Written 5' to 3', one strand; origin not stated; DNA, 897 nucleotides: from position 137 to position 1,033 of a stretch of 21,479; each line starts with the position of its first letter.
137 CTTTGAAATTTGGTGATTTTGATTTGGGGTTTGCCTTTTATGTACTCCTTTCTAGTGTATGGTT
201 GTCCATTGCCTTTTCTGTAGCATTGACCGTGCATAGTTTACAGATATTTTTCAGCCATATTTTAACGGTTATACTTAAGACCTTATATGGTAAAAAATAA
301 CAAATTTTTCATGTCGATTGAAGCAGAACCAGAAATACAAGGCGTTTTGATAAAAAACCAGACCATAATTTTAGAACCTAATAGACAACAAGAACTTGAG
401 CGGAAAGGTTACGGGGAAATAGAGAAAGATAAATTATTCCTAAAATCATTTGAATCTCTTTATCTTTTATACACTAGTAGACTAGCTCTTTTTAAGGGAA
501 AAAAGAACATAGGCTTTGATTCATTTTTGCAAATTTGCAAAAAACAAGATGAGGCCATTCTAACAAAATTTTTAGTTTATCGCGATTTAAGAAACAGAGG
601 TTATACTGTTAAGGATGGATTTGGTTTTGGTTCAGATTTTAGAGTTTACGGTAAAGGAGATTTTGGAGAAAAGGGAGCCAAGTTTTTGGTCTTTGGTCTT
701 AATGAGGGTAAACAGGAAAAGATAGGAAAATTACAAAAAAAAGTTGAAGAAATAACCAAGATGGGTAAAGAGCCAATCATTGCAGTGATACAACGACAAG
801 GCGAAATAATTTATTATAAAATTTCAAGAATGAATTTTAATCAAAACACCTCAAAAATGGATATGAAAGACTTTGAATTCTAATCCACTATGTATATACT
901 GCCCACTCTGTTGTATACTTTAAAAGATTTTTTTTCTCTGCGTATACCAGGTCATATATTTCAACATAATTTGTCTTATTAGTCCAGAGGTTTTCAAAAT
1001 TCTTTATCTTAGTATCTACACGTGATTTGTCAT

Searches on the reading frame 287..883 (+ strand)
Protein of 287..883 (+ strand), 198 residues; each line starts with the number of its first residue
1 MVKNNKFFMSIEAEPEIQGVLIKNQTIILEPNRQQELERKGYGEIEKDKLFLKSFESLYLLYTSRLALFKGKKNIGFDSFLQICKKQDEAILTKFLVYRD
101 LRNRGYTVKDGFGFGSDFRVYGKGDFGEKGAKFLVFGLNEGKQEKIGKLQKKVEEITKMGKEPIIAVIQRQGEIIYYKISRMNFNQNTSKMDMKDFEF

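Call 48: search_protein_families(library=pfam, proteins=[window:287-883:+], max_evalue=0.001)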
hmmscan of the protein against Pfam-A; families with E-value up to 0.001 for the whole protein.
window:287-883:+ (198 aa): 2 families
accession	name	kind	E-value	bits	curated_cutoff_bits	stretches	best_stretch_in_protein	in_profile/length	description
PF01974.23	tRNA_int_endo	-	2e-24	85.9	27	1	92-176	2-85/85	tRNA intron endonuclease, catalytic C-terminal domain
PF02778.19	tRNA_int_endo_N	-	9.8e-11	41.4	21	1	17-81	1-67/67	tRNA intron endonuclease, N-terminal domain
